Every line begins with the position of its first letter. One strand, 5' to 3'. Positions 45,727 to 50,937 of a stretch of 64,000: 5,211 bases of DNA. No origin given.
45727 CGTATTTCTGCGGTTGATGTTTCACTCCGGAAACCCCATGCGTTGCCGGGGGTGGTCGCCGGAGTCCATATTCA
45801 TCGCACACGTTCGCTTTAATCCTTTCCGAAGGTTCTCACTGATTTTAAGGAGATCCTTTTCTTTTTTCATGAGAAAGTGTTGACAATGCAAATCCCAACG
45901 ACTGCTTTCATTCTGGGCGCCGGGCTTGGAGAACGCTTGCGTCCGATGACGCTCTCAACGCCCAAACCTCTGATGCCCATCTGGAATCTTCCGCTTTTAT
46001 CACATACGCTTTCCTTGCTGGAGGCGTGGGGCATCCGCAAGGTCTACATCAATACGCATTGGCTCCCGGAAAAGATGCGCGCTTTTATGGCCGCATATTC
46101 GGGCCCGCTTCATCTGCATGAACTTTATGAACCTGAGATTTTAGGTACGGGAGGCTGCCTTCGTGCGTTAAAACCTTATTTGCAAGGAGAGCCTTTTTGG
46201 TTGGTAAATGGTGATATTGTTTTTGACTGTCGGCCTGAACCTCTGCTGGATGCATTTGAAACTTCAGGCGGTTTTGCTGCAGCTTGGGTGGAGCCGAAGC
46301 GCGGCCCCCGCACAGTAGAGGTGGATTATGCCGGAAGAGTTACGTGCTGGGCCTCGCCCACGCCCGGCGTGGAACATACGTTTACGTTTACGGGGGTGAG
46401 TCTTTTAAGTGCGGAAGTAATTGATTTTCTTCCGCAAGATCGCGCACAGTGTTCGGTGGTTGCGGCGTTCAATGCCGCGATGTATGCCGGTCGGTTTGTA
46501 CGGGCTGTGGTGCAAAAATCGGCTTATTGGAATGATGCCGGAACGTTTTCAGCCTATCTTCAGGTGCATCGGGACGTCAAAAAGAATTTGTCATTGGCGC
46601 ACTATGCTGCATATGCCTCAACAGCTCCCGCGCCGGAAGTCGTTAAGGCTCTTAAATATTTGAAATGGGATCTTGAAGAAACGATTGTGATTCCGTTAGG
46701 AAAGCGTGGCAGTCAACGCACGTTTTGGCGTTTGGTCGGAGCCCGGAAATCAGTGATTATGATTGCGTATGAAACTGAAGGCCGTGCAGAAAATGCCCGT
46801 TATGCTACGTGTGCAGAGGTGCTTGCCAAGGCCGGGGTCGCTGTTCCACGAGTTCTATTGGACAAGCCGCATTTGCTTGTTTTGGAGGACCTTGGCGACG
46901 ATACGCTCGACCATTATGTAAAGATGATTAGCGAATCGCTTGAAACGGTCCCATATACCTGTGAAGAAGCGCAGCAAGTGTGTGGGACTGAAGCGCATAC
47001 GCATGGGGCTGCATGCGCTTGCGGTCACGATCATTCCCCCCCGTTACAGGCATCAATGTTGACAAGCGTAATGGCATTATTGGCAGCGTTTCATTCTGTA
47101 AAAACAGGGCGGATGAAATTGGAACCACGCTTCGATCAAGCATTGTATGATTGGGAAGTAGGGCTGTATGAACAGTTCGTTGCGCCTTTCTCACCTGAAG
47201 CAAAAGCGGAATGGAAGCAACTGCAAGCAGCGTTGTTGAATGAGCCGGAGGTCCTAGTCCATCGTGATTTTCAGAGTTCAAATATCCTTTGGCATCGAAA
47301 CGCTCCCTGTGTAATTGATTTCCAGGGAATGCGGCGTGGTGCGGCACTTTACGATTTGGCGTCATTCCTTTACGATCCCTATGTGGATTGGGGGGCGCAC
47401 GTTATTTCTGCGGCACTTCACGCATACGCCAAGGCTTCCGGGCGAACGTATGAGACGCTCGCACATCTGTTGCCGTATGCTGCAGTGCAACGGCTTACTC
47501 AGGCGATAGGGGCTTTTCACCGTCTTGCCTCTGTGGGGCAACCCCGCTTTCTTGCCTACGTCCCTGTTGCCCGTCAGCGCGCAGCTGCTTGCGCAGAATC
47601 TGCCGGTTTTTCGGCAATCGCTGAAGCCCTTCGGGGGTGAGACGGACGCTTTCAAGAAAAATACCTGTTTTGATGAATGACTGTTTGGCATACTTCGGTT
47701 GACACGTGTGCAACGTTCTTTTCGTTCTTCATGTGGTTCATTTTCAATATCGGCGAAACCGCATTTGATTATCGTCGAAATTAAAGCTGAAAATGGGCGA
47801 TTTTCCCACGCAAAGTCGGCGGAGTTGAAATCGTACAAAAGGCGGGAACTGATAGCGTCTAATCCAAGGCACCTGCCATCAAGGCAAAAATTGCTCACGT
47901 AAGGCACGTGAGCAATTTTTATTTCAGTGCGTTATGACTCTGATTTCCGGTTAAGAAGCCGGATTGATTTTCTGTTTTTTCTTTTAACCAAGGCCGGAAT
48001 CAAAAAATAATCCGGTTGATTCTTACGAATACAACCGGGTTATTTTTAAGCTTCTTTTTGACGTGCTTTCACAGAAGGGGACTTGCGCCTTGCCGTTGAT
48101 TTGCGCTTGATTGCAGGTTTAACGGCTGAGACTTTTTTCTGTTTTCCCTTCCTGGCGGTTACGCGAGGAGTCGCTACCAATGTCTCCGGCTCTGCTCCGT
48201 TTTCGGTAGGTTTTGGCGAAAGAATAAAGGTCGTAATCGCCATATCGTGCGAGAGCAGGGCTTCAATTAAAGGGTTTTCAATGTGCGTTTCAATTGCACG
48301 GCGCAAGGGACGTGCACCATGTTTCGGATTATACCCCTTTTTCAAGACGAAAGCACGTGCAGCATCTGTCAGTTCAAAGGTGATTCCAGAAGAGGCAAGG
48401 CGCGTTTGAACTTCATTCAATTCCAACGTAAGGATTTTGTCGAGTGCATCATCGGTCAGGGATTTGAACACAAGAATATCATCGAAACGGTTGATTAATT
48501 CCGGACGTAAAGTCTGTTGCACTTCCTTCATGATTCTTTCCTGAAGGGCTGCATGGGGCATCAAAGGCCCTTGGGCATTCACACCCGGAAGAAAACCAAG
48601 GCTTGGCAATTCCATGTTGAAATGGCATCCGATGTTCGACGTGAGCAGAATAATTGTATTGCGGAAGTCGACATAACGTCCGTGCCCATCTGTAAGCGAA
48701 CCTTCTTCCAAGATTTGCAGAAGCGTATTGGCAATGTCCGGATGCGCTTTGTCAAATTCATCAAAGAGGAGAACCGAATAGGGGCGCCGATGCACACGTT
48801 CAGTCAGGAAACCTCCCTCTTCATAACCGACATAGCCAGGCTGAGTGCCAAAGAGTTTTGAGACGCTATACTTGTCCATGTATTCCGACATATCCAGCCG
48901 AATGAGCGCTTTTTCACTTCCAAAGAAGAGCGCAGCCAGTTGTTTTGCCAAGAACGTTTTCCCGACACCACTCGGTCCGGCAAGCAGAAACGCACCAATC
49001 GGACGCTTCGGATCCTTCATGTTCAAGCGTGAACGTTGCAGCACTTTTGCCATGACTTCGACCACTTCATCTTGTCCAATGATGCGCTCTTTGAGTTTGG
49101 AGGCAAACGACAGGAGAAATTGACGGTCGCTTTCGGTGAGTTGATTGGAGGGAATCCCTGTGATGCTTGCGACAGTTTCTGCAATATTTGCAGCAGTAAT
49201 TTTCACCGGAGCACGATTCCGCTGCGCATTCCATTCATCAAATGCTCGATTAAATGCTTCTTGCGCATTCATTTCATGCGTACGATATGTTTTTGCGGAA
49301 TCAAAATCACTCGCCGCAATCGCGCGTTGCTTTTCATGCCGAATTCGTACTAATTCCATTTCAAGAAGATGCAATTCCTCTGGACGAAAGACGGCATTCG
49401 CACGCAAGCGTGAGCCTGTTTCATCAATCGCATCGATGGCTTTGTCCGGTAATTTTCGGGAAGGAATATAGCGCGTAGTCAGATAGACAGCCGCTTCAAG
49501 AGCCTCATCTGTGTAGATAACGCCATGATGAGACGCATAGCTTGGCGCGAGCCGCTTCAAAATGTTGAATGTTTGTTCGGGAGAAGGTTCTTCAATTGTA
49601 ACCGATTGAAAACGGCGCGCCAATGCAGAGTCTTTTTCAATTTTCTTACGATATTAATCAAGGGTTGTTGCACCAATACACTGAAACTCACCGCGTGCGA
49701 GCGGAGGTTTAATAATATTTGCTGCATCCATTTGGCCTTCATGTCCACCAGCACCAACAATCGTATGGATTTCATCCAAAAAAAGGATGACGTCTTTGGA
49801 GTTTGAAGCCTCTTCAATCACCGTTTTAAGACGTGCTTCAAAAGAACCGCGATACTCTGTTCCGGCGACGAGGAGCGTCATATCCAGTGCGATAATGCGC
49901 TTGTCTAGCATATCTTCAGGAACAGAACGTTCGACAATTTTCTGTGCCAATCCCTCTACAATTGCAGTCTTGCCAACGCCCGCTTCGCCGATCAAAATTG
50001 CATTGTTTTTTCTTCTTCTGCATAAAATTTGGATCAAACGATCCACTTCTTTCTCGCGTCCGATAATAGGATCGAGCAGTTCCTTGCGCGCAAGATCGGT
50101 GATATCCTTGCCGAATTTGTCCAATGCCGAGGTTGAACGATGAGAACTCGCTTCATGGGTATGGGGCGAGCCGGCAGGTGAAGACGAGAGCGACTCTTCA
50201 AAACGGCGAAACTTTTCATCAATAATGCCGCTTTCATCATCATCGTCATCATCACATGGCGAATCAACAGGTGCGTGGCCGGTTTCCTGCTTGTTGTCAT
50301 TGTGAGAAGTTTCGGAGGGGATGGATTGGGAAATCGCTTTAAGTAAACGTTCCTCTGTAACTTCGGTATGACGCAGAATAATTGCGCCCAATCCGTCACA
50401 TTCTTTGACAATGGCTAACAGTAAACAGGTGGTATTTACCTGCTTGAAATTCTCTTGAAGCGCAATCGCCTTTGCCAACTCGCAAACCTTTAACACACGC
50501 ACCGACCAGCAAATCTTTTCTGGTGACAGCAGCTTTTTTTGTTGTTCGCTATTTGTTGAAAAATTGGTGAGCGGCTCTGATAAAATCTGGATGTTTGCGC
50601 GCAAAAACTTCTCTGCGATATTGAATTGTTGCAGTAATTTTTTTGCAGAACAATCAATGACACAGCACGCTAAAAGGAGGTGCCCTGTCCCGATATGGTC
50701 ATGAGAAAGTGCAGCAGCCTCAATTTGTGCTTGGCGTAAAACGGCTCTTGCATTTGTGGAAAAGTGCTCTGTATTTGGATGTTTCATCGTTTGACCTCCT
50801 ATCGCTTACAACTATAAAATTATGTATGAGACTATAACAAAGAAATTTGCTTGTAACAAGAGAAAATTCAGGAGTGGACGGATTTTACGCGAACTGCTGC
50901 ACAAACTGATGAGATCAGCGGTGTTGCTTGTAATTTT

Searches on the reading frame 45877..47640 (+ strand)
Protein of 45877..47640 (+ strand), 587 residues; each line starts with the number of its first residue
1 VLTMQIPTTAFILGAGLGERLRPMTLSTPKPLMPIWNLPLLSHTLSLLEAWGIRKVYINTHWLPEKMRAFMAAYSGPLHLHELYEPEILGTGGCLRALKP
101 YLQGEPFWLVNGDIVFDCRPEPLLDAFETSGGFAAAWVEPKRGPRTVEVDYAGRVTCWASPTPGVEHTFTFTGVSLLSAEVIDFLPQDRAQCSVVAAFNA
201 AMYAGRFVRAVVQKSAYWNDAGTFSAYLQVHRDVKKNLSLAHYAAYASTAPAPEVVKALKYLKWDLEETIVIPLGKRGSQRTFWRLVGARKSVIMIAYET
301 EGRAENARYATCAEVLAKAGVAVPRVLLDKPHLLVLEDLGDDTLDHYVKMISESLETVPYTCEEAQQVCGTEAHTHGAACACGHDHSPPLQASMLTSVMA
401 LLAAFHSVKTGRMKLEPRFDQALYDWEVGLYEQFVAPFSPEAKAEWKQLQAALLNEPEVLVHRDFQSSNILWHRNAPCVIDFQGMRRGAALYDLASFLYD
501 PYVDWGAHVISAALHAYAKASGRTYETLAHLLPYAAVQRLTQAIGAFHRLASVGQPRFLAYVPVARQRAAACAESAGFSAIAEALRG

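Call 35: search_protein_families(library=ncbifam, proteins=[window:45877-47640:+], max_evalue=0.00001)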
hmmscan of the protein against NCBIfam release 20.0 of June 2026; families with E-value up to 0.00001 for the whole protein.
window:45877-47640:+ (587 aa): 14 families
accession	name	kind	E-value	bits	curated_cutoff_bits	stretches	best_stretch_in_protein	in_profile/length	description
NF052502.1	man1P_GTase_Rv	exception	5.5e-26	91.3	440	1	9-236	2-232/352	mannose-1-phosphate guanylyltransferase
NF045761.1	NAMPUrTaseMurU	equivalog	2.6e-25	89.6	250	1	10-227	3-220/226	N-acetylmuramate alpha-1-phosphate uridylyltransferase MurU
TIGR03992.1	Arch_glmU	subfamily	5.4e-17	61.8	292.1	1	9-234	2-227/393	bifunctional sugar-1-phosphate nucleotidylyltransferase/acetyltransferase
NF045759.1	NamurgluKinAmgK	equivalog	6.6e-13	48.5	550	1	384-552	101-284/324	N-acetylmuramate/N-acetylglucosamine kinase AmgK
NF045698.1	MurGlcNAcKinAmgK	equivalog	5.7e-12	45.6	500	1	436-574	190-339/360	N-acetylmuramate/N-acetylglucosamine kinase AmgK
NF041173.1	Sug_nt_acttase_Thmprot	equivalog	1.1e-11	44.4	600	1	10-117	3-109/405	bifunctional sugar-1-phosphate nucleotidylyltransferase/acetyltransferase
NF045697.1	MurNAcPUrMurU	equivalog_domain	1.7e-11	44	370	1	12-117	2-108/229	N-acetylmuramate alpha-1-phosphate uridylyltransferase MurU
NF049965.1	GlMnHpPGnyltfHddC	equivalog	4.2e-11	42.9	300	1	9-119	2-111/221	D-glycero-D-manno-heptose 1-phosphate guanosyltransferase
TIGR01208.1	rmlA_long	equivalog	1.1e-09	37.7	320.25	1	10-135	2-129/353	glucose-1-phosphate thymidylyltransferase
NF041313.1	UDPGP_AglF_Halo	equivalog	1.7e-09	37.5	400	1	10-139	3-131/234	UTP--glucose-1-phosphate uridylyltransferase AglF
TIGR02623.1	G1P_cyt_trans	equivalog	4.9e-07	29.5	300.25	0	10-75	3-68/255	glucose-1-phosphate cytidylyltransferase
TIGR01207.1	rmlA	equivalog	1.1e-06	28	360.65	1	11-230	3-232/286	glucose-1-phosphate thymidylyltransferase RfbA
NF003558.0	PRK05231.1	equivalog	1.1e-06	27.9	271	0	278-519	33-254/322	homoserine kinase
TIGR02906.1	spore_CotS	subfamily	6e-06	25.4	172.7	0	456-521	186-254/314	CotS family spore coat protein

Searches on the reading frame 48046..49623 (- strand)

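Call 35: search_protein_families(library=ncbifam, proteins=[window:48046-49623:-], max_evalue=0.00001)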
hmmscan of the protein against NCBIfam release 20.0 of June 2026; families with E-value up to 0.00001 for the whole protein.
window:48046-49623:- (525 aa): 10 families
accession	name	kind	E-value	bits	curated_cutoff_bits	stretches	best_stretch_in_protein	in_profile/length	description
TIGR03346.1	chaperone_ClpB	equivalog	1.3e-146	490.3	1232.1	2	139-463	525-837/853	ATP-dependent chaperone ClpB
NF008118.0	PRK10865.1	equivalog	5.1e-126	421.7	1417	2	141-461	530-838/857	ATP-dependent chaperone ClpB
TIGR02639.1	ClpA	equivalog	2.6e-121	406.2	993.15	1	2-457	337-720/734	ATP-dependent Clp protease ATP-binding subunit ClpA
NF033607.0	disagg_AAA_ClpG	exception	7.4e-116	388.2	1900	1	2-520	415-931/932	AAA family protein disaggregase ClpG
TIGR03345.1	VI_ClpV1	equivalog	3e-114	383.1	884.95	2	115-459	502-838/852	type VI secretion system ATPase TssH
NF033606.1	heat_AAA_ClpK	exception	3.5e-112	376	1900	1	2-461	436-888/949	heat shock survival AAA family ATPase ClpK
NF008263.0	PRK11034.1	equivalog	1.8e-99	333.7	1350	2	141-458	420-722/758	ATP-dependent Clp protease ATP-binding subunit ClpA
NF003745.1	PRK05342.1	equivalog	3.6e-10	39.3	359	0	369-456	293-384/418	ATP-dependent Clp protease ATP-binding subunit ClpX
NF047784.1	MadB_ATPase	equivalog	3.3e-07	29.8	475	0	212-251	36-72/298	MadB family AAA-type ATPase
TIGR00678.1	holB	equivalog_domain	8.2e-06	25.5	180.6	0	208-237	13-42/188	DNA polymerase III subunit delta'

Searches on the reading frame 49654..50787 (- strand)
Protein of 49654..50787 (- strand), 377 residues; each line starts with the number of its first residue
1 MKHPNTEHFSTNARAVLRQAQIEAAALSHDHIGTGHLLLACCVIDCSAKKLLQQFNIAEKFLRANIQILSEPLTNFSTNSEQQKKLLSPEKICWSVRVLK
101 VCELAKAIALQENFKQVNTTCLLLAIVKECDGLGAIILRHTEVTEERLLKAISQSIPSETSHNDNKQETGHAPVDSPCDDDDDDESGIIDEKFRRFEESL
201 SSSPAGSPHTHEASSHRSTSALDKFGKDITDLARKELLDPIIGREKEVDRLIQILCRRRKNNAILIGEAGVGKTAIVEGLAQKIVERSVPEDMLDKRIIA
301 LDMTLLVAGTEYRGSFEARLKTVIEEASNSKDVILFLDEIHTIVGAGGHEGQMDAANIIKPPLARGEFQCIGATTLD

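Call 35: search_protein_families(library=ncbifam, proteins=[window:49654-50787:-], max_evalue=0.00001)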
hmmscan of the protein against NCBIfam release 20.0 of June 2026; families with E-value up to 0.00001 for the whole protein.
window:49654-50787:- (377 aa): 7 families
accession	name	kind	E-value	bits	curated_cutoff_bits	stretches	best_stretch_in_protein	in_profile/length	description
TIGR02639.1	ClpA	equivalog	7.6e-80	269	993.15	1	10-376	2-323/734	ATP-dependent Clp protease ATP-binding subunit ClpA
TIGR03346.1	chaperone_ClpB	equivalog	3.3e-78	263.9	1232.1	1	210-377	144-312/853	ATP-dependent chaperone ClpB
TIGR03345.1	VI_ClpV1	equivalog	3.4e-72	244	884.95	1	12-375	4-324/852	type VI secretion system ATPase TssH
NF008118.0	PRK10865.1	equivalog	1e-61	208.9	1417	1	212-377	151-317/857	ATP-dependent chaperone ClpB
NF008263.0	PRK11034.1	equivalog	3.8e-61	206.9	1350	1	197-376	146-324/758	ATP-dependent Clp protease ATP-binding subunit ClpA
NF033607.0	disagg_AAA_ClpG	exception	2.8e-60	204.2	1900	1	217-376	239-401/932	AAA family protein disaggregase ClpG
NF033606.1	heat_AAA_ClpK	exception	7.4e-60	202.8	1900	1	213-376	256-422/949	heat shock survival AAA family ATPase ClpK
